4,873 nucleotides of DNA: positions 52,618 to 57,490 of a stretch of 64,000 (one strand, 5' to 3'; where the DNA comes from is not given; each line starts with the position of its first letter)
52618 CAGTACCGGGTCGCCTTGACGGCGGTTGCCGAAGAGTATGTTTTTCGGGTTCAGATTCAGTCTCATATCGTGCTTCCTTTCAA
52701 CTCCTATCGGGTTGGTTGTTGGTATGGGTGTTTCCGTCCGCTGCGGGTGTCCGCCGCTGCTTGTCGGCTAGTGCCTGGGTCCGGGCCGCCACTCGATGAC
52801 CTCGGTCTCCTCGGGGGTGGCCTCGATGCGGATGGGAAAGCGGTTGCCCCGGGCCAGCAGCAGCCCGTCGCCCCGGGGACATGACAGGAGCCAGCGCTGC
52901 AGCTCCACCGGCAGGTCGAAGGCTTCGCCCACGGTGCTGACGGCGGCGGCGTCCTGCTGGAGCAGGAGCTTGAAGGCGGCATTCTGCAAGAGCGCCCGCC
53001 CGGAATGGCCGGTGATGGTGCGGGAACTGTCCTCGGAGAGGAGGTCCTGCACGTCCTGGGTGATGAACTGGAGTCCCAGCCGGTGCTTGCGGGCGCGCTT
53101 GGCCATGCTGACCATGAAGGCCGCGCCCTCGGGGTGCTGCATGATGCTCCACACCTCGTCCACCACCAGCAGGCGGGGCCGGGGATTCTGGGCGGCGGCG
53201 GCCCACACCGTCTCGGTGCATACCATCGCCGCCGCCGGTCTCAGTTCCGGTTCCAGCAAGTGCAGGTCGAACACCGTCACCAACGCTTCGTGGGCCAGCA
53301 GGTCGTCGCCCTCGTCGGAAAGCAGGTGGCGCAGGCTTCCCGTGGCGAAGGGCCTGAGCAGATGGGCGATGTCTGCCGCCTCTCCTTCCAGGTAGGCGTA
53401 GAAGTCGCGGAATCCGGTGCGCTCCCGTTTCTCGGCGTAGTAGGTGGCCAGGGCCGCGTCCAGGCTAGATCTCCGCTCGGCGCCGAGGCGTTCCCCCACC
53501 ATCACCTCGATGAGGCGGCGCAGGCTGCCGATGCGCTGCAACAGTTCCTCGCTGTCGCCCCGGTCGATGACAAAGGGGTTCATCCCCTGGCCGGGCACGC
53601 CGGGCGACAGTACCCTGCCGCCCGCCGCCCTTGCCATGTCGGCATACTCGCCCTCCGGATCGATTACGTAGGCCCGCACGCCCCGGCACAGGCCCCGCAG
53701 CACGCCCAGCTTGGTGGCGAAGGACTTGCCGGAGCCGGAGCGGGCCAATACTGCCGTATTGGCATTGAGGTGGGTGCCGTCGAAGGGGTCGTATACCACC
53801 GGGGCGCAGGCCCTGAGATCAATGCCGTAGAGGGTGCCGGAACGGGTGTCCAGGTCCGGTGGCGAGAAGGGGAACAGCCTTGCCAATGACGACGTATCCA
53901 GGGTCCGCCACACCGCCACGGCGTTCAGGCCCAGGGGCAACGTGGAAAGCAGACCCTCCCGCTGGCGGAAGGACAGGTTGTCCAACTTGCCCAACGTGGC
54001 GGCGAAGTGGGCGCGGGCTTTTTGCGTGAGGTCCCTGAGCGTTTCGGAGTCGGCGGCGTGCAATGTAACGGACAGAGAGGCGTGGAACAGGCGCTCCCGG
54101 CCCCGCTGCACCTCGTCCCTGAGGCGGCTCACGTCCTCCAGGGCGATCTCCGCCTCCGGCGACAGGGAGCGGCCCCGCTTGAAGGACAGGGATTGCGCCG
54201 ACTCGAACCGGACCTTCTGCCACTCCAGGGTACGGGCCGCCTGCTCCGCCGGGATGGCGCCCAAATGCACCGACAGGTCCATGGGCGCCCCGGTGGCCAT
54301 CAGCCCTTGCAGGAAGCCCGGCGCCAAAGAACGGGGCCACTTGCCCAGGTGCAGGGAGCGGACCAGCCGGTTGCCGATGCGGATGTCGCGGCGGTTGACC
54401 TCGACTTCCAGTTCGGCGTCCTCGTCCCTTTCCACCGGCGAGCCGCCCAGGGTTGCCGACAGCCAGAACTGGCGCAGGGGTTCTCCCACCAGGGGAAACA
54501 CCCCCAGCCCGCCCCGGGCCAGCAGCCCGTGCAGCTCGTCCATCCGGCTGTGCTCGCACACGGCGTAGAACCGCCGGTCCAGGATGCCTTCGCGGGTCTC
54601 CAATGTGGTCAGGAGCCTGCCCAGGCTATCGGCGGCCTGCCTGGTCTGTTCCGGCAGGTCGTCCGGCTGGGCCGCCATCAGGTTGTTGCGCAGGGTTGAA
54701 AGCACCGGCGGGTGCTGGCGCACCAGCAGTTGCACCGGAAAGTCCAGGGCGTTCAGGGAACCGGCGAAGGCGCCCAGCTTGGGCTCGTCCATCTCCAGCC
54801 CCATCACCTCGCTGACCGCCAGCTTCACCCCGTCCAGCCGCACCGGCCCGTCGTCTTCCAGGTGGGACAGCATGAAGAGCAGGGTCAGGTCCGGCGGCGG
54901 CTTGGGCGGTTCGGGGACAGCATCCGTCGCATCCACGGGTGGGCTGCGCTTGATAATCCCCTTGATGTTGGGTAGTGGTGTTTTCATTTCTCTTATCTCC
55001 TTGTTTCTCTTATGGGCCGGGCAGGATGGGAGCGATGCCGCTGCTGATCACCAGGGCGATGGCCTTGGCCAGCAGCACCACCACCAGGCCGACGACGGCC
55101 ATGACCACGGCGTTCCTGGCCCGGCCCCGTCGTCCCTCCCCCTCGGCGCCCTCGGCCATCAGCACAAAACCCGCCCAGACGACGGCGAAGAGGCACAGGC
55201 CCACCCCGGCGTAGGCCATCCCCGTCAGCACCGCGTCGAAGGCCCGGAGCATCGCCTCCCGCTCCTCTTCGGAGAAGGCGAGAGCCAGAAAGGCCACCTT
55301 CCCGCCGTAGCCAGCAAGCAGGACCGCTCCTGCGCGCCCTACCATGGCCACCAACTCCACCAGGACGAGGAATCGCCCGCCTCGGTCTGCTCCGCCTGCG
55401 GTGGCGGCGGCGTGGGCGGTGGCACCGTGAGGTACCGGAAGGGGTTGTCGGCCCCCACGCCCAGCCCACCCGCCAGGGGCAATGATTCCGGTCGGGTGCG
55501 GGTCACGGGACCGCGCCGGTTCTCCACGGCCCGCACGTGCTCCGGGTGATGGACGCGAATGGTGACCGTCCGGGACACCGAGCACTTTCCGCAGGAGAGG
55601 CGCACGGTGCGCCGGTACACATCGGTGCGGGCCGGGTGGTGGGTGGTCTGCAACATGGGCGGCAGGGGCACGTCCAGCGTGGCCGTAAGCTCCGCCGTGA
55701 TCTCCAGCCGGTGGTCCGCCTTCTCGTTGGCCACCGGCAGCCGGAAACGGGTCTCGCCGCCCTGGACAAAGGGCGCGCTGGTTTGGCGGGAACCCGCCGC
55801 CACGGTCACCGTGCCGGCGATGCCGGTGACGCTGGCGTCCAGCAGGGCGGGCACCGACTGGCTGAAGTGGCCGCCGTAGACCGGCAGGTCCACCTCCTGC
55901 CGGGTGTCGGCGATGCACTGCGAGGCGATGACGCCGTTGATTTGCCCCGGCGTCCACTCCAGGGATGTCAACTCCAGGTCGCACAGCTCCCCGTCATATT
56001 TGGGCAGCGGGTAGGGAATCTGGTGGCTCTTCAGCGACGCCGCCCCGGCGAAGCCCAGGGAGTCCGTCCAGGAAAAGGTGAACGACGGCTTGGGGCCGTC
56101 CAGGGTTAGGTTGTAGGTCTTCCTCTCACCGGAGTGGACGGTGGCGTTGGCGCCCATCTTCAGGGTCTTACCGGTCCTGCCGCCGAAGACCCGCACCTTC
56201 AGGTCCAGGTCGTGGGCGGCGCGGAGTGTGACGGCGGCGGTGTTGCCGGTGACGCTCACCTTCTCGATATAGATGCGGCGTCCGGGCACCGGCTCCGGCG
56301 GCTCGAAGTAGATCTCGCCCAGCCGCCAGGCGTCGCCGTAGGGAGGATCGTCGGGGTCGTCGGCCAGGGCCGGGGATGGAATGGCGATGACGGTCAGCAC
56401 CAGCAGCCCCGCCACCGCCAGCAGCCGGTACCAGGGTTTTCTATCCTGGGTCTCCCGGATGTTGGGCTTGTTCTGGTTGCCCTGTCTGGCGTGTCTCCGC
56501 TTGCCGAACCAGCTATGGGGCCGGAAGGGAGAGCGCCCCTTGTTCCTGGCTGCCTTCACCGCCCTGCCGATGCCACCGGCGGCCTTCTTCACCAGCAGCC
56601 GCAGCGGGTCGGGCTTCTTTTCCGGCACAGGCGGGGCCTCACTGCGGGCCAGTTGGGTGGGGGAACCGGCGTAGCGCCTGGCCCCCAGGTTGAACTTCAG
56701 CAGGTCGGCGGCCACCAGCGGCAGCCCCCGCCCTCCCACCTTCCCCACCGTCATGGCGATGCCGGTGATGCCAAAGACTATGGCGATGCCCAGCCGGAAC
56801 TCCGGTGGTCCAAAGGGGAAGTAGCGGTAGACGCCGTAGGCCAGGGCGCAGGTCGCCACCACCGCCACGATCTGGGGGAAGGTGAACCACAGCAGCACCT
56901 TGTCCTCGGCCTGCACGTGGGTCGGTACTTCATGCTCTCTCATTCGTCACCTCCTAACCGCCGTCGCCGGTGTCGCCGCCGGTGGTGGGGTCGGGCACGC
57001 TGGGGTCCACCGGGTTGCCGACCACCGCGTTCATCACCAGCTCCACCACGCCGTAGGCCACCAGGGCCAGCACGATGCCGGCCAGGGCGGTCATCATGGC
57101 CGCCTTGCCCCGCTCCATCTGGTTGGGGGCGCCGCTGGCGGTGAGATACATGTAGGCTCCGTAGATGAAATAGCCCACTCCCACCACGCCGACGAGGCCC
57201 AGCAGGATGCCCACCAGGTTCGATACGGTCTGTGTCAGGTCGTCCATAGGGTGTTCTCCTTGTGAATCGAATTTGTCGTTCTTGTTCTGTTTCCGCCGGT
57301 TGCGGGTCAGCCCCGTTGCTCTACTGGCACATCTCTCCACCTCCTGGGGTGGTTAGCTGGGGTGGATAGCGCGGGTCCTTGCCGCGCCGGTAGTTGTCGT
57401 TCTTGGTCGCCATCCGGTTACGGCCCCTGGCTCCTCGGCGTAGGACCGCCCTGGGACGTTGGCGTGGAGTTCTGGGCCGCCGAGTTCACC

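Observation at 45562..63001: tRNA-Ile-adjacent, GC-shifted integrative conjugative element with a minimal FATA-like type IV secretion set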

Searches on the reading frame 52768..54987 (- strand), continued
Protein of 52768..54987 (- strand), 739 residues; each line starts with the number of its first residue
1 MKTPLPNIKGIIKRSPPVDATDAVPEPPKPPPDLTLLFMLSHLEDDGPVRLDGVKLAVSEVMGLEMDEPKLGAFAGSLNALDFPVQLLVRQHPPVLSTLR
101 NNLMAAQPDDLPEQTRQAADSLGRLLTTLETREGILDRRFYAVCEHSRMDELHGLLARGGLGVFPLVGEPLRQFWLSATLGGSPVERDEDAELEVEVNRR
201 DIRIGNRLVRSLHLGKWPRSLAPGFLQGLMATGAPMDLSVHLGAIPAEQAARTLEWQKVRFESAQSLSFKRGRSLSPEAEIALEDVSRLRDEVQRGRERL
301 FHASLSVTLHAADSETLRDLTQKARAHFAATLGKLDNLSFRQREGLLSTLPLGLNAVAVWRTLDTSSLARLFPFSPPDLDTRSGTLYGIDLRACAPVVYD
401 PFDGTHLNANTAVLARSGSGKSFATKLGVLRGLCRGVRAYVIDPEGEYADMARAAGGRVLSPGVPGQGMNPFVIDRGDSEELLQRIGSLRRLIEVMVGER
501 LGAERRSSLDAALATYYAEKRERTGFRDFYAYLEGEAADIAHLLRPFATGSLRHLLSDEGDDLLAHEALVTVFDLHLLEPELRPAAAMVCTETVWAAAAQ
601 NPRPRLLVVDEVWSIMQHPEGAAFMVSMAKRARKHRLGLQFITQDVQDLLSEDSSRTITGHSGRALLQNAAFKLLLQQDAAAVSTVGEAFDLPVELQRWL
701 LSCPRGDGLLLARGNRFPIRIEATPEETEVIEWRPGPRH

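Call 77: get_annotated_region(hit=H9, flank=9000)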
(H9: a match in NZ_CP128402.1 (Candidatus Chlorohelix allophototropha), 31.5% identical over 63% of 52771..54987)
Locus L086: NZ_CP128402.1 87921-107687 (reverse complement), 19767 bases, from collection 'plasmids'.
description: Candidatus Chlorohelix allophototropha isolate L227-S17 plasmid unnamed2, complete sequence
organism: Candidatus Chlorohelix allophototropha (NCBI taxid 3003348)
taxonomy: Bacteria; Chloroflexota; Chloroflexia; Candidatus Chloroheliales; Candidatus Chloroheliaceae; Candidatus Chlorohelix; Candidatus Chlorohelix allophototropha
host: -; source: Single colony of Candidatus Chlorohelix allophototropha from a non-axenic enrichment (subculture 19.9); ...; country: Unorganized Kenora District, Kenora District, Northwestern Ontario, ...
typing (MOB-suite, as given by PLSDB): non-mobilizable
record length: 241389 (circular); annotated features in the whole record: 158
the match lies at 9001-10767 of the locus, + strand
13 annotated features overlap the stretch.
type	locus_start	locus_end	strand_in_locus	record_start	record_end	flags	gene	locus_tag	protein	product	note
CDS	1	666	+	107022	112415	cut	-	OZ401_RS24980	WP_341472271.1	FtsK/SpoIIIE domain-containing protein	-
CDS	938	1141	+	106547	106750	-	-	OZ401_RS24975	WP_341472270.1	transposase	GO:0006313 - DNA transposition [Evidence IEA]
CDS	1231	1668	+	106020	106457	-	-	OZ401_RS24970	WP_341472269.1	IS3 family transposase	-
CDS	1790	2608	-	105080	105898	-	istB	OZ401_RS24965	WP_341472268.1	IS21-like element helper ATPase IstB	-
CDS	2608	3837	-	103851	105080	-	istA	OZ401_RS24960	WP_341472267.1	IS21 family transposase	-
CDS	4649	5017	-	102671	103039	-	-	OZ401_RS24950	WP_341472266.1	BRO family protein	-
CDS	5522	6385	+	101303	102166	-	-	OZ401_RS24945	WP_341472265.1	PEGA domain-containing protein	-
CDS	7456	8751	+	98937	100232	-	-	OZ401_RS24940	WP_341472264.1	hypothetical protein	-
CDS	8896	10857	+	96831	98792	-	-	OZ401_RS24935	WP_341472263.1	DUF87 domain-containing protein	-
CDS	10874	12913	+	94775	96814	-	-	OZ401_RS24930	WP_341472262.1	hypothetical protein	-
CDS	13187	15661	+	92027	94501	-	-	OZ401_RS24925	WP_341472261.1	hypothetical protein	-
CDS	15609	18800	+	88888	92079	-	-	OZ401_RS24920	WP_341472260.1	hypothetical protein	-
CDS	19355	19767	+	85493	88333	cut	-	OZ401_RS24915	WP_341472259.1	DUF3854 domain-containing protein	-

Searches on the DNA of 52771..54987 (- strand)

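Call 54: search_rna_families(source=L010, start=12100, end=13300, threshold=evalue, max_evalue=1)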
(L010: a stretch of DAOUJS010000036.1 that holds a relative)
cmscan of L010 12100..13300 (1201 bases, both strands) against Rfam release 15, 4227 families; matches with E-value up to 1: 1.
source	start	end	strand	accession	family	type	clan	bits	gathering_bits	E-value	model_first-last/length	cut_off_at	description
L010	12106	12189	-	RF03034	nrdJ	Gene; sRNA;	-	20.2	40.3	0.56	1-80/80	no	nrdJ RNA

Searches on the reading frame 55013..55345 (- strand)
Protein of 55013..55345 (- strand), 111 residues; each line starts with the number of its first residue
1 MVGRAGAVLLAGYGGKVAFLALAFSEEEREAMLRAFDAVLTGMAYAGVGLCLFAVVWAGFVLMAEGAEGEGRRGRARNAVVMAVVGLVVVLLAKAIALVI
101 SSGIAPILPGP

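Call 41: search_protein_families(library=pfam, max_evalue=1, proteins=[window:55013-55345:-])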
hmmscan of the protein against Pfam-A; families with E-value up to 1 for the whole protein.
seq(111 aa): 4 families
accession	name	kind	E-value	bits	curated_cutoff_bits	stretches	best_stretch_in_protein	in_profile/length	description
PF18895.5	T4SS_pilin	-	9.6e-08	32.4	26.6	1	39-98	12-69/71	Type IV secretion system pilin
PF04956.18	TrbC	-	0.0062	17.2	27.9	1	30-98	35-96/98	TrbC/VIRB2 pilin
PF18920.5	DUF5671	-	0.0093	16.3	28.4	1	25-102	31-104/132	Domain of unknown function (DUF5671)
PF19865.4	DUF6338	-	0.073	13.1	26.5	1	23-100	28-102/205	Family of unknown function (DUF6338)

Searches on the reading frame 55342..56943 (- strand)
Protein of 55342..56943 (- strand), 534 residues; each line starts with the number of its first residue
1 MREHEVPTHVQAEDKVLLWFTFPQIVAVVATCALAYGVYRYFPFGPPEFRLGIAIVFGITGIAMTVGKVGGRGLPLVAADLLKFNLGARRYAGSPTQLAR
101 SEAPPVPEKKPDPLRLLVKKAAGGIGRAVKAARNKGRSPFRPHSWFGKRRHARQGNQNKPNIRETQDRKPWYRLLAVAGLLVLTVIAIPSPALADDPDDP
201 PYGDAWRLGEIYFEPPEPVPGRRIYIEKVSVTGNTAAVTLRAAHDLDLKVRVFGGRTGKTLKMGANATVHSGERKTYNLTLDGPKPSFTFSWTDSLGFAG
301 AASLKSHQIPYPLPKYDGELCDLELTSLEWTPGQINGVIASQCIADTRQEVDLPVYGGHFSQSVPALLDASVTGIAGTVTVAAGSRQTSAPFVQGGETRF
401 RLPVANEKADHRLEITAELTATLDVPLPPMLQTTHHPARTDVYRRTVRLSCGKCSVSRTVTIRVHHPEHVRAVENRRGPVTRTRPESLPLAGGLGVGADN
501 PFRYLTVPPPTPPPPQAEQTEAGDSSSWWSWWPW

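Call 5: search_protein_families(library=pfam, max_evalue=0.01, proteins=[window:55342-56943:-])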
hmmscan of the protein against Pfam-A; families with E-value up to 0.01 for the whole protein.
window:55342-56943:- (534 aa): 0 families

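Call 6: search_protein_families(library=ncbifam, max_evalue=0.01, proteins=[window:55342-56943:-])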
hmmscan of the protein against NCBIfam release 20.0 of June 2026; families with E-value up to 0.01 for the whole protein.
window:55342-56943:- (534 aa): 0 families

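Call 41: search_protein_families(library=pfam, max_evalue=1, proteins=[window:55342-56943:-])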
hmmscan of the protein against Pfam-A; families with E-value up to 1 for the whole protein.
window:55342-56943:- (534 aa): 2 families
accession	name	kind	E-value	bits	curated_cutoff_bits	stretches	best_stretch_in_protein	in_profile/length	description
PF12666.12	PrgI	-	0.024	15.6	27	1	6-43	2-40/91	PrgI family protein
PF02866.23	Ldh_1_C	-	0.33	11.4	22.6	1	339-377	12-49/174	lactate/malate dehydrogenase, alpha/beta C-terminal domain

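Call 69: search_solved_structures(query=A2, max_evalue=1)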
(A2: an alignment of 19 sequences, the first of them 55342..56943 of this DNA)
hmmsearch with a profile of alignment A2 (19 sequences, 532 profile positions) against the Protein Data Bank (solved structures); distinct sequences matched with E-value up to 1: 1.
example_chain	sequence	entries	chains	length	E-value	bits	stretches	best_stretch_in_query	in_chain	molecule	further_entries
6eu0_V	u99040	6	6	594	0.79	11.3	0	96-164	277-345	Transcription factor TFIIIB component B''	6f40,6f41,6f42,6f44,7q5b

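Call 104: predict_structure(protein=window:55342-56943:-)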
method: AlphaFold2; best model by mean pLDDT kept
length: 534 residues; sequences in the alignment: 1
mean_pLDDT: 45.2   pTM: 0.28
mean pLDDT of the five models: 45.2, 37.3, 36.9, 36.1, 30.4
residues with pLDDT >= 90: 0; 70-90: 20; 50-70: 167; < 50: 347
segments of 3 or more residues with pLDDT < 50: 1-7, 9-11, 13-19, 72-74, 87-110, 113-115, 135-155, 157-169, 187-211, 255-261, 284-374, 395-399, 403-415, 417-424, 426-509, 518-534
pLDDT, mean of each block of 10 residues (from residue 1): 45 47 60 62 56 64 53 51 50 36 40 51 56 46 41 46 48 59 47 38 41 51 55 64 68 48 67 77 42 27 27 25 24 29 34 42 37 51 61 53 46 47 46 41 31 29 27 29 30 29 37 50 38 42
secondary structure, 60 per line:
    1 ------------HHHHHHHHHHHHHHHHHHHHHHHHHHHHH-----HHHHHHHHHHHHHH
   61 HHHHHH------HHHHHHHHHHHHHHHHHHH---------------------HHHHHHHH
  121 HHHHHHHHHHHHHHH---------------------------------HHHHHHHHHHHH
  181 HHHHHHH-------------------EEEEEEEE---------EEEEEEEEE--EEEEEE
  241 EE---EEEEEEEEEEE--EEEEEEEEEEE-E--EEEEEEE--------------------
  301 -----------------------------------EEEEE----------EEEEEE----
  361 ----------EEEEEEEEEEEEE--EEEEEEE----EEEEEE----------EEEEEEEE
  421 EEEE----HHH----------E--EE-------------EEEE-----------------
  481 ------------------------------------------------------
elements in order: H13-41 H47-66 H73-91 H113-135 H169-187 E207-214 E224-232 E235-242 E246-256 E259-269 E274-280 E336-340 E351-356 E371-383 E386-392 E397-402 E413-424 E460-463

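Call 105: search_protein_representatives(protein=window:55342-56943:-)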
Query: 534 residues. Proteins with E-value up to 0.001 (for the whole library): 295; up to 1e-10: 211; up to 1e-30: 111. The best 150 are listed.
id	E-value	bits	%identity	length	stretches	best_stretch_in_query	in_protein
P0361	9.0e-262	885.9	74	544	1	1-531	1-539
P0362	5.6e-173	592.8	57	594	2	103-524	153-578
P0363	1.8e-149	515.2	51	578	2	1-459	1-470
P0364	2.1e-147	508.4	71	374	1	1-329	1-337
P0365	2.5e-147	508.1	51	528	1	1-534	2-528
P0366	2.7e-125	435.4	46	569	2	1-472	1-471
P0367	1.5e-120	419.8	43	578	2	1-468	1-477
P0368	4.8e-118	411.5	44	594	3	136-467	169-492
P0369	1.9e-115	402.9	46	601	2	1-461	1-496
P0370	2.1e-114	399.5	45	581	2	1-468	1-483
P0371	4.2e-114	398.5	50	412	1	1-408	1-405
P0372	1.2e-113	397.0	65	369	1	66-390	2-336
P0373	7.3e-113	394.4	44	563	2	1-460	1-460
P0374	1.0e-111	390.6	73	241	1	294-534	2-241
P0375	1.1e-111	390.5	43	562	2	1-468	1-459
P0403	9.1e-64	232.3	34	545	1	1-471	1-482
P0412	8.3e-58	212.7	32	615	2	175-510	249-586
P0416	5.1e-55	203.4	40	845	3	218-447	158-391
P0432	1.3e-45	172.3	34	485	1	1-472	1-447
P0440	1.8e-43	165.3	37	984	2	1-115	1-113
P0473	9.9e-30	120.0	30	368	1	217-512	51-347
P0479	4.4e-28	114.5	31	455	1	174-513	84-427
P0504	9.9e-21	90.3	31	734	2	221-447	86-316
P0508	2.3e-20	89.1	28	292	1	168-445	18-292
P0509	2.6e-20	88.9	33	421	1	99-441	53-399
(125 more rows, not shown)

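Call 106: search_protein_families(library=pfam, max_evalue=0.01, proteins=[P0403, P0412, P0416, P0432, P0440, P0504, P0473, P0479, P0508, P0509])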
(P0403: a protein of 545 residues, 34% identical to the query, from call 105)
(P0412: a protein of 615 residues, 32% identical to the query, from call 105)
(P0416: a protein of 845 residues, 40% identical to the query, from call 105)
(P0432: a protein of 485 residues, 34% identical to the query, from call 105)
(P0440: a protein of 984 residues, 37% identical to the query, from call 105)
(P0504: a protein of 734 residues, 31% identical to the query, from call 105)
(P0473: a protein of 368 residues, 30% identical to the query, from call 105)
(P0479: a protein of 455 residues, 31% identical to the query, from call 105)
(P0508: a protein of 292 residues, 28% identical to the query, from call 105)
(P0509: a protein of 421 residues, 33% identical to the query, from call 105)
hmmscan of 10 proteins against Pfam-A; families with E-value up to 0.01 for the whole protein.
P0403 (545 aa): 1 family
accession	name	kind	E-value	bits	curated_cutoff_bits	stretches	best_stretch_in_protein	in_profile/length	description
PF12666.12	PrgI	-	0.0001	23.2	27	1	6-76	2-71/91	PrgI family protein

P0412 (615 aa): 1 family
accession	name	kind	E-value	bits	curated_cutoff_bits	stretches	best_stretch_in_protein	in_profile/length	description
PF12666.12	PrgI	-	8.5e-07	29.9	27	1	6-73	2-70/91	PrgI family protein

P0416 (845 aa): 1 family
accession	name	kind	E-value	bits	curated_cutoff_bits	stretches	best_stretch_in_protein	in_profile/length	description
PF12666.12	PrgI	-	0.0025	18.8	27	1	6-88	2-87/91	PrgI family protein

P0432 (485 aa): 1 family
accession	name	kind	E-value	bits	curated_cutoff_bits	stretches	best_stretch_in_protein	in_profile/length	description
PF12666.12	PrgI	-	0.0009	20.2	27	1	6-68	2-66/91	PrgI family protein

P0440 (984 aa): 2 families
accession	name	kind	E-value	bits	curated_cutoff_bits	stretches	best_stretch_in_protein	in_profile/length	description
PF11914.13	DUF3432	-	3.9e-06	27.5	26.7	0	714-775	13-75/98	Domain of unknown function (DUF3432)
PF22178.3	Gp5_trimer_C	-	0.0046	17.5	30.9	0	481-524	61-104/112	Bacteriophage T4 gp5 C-terminal trimerisation domain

P0504 (734 aa): 0 families

P0473 (368 aa): 0 families

P0479 (455 aa): 0 families

P0508 (292 aa): 0 families

P0509 (421 aa): 0 families

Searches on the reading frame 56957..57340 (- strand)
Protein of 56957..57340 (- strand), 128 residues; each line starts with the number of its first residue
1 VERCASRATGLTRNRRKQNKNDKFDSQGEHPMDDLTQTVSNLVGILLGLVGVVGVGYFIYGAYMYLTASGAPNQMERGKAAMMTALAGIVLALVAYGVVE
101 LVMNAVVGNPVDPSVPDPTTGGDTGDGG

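Call 6: search_protein_families(library=ncbifam, max_evalue=0.01, proteins=[window:56957-57340:-])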
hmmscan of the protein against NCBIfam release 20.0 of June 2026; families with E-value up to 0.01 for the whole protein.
window:56957-57340:- (128 aa): 1 family
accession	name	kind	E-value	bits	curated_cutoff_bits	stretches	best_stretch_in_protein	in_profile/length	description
NF045849.1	ICE_MMCAP2_0565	equivalog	3.8e-10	39.3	40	1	34-105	8-79/80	Mbov_0395 family pilin-like conjugal transfer protein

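Call 41: search_protein_families(library=pfam, max_evalue=1, proteins=[window:56957-57340:-])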
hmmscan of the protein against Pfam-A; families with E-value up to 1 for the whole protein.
window:56957-57340:- (128 aa): 10 families
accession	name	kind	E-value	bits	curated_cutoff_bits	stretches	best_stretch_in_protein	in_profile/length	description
PF18895.5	T4SS_pilin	-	4.7e-09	36.6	26.6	1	34-101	4-70/71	Type IV secretion system pilin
PF14018.11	DUF4234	-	0.0052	17.3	25.3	1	59-110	16-67/70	Domain of unknown function (DUF4234)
PF04956.18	TrbC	-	0.0086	16.7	27.9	1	29-99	34-95/98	TrbC/VIRB2 pilin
PF19607.4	DUF6112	-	0.03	14.5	25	1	38-93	15-72/88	Family of unknown function (DUF6112)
PF20990.2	DUF2207_C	-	0.043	14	33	1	27-98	122-181/247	Predicted membrane protein (DUF2207) C-terminal domain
PF20535.3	DUF6750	-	0.046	14.1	27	1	34-111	51-125/128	Family of unknown function (DUF6750)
PF06570.16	DUF1129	-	0.047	13.7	29.1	1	40-111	111-178/207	Protein of unknown function (DUF1129)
PF03669.18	ASTER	-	0.092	13.1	22.7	1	14-53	4-43/96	PAT complex subunit Asterix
PF23987.1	Phage_holin_10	-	0.25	11.8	27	0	37-60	28-48/52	Bacteriophage holin Pam3 gp28 family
PF04515.18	Choline_transpo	-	0.46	10.1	26.9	1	38-105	247-313/326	Plasma-membrane choline transporter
